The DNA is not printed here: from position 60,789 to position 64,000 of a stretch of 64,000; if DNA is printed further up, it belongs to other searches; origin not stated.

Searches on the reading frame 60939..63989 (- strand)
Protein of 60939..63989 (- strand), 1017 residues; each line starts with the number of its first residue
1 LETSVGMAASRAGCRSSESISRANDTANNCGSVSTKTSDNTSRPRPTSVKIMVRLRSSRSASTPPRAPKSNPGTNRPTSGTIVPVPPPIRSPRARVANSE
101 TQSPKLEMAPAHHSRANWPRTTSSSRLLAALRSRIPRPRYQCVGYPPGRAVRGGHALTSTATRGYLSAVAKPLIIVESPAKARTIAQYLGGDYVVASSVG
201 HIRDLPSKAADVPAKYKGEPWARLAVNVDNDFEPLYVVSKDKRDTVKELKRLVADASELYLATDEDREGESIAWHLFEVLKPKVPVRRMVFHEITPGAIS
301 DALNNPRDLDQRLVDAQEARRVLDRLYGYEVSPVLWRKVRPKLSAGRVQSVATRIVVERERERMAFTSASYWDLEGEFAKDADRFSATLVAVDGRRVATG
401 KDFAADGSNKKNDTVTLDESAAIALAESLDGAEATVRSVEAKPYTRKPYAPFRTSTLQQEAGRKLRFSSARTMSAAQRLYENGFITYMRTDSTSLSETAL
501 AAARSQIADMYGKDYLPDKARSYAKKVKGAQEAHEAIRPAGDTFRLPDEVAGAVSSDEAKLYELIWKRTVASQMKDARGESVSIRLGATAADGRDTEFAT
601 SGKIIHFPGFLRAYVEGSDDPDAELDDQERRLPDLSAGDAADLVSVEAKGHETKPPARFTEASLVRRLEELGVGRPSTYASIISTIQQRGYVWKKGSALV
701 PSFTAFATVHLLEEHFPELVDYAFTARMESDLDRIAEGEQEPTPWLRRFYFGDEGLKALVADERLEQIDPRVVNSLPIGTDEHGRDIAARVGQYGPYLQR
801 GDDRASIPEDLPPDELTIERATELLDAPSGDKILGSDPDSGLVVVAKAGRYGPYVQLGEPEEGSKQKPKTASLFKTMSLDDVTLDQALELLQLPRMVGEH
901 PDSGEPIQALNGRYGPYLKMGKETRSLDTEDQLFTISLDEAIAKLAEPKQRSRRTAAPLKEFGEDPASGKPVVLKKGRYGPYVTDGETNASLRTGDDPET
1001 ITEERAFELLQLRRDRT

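Call 69: search_protein_families(library=pfam, max_evalue=0.00001, proteins=[window:60939-63989:-])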
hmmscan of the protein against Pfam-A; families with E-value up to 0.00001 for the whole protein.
window:60939-63989:- (1017 aa): 3 families
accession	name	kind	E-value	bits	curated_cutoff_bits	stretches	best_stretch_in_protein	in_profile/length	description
PF01131.25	Topoisom_bac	-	1.4e-118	396.9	35.1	1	309-744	2-408/411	DNA topoisomerase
PF13368.11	Toprim_C_rpt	-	3.6e-71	235.4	22.3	4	965-1015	1-51/57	Topoisomerase C-terminal repeat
PF01751.28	Toprim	-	5.7e-23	81.4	23.1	1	173-294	2-96/96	Toprim domain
